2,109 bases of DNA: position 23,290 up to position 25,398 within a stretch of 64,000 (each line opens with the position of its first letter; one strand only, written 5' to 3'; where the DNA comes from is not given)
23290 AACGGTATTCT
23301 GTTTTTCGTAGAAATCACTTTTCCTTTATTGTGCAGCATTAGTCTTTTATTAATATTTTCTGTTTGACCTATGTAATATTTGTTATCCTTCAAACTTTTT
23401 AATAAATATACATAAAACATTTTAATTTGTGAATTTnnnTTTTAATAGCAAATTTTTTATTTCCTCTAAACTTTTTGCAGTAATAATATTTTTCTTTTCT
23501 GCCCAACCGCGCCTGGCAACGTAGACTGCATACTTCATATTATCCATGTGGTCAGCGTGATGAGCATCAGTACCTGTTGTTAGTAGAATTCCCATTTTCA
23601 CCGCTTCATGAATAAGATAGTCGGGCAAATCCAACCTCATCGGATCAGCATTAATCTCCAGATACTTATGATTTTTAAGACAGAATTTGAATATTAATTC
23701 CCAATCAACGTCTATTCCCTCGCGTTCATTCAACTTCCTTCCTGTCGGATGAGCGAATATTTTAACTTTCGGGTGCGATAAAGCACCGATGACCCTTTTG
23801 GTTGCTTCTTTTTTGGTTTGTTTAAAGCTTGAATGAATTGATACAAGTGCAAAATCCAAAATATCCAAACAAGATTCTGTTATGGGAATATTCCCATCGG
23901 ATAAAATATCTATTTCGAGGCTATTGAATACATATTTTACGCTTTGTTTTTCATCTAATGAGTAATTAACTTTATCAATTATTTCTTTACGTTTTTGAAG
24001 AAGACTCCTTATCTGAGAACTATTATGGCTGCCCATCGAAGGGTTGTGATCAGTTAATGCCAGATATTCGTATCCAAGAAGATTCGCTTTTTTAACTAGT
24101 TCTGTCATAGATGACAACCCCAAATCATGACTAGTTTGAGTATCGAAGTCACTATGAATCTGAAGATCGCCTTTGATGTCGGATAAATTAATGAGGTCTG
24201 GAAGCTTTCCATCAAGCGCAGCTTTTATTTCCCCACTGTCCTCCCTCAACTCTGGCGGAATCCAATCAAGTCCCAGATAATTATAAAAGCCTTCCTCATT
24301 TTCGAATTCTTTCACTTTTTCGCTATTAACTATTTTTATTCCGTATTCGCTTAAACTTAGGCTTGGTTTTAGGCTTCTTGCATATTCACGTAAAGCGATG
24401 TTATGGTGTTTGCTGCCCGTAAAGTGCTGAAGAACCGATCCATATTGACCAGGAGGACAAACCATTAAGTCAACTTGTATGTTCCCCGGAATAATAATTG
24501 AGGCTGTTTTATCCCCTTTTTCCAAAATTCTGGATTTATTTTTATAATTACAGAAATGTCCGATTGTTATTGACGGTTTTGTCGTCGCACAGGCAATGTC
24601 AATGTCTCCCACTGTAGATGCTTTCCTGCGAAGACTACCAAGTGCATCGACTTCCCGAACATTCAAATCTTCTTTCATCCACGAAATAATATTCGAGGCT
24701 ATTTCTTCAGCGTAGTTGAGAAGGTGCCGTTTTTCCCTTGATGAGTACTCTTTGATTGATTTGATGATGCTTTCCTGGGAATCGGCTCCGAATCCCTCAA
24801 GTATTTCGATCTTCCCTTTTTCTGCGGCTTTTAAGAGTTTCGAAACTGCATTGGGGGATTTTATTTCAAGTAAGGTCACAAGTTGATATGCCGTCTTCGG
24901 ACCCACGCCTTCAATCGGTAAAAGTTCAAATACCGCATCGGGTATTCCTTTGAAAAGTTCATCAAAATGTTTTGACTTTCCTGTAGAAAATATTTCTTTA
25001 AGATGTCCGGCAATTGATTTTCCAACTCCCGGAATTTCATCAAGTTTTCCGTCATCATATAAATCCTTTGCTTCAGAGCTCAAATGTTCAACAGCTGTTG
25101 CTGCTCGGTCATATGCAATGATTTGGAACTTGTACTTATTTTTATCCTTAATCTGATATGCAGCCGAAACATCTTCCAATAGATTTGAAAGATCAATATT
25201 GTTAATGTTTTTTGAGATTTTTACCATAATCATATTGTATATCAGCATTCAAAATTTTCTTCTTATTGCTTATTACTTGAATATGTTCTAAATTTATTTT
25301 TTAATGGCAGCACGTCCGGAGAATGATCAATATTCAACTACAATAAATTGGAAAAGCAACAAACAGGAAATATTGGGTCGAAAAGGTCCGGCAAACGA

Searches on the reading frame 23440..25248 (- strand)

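Call 53: search_protein_families(library=pfam, proteins=[window:23440-25248:-], max_evalue=0.00001)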
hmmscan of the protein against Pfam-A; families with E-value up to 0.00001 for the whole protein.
window:23440-25248:- (603 aa): 3 families
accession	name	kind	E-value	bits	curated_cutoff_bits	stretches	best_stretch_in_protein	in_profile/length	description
PF14791.11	DNA_pol_B_thumb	-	4.8e-19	68.4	25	1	273-336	2-63/63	DNA polymerase beta thumb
PF14716.13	HHH_8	-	4.5e-11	43.4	30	1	17-91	3-72/73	Helix-hairpin-helix domain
PF14520.12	HHH_5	-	5.1e-06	27.3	27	0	108-167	3-57/57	Helix-hairpin-helix domain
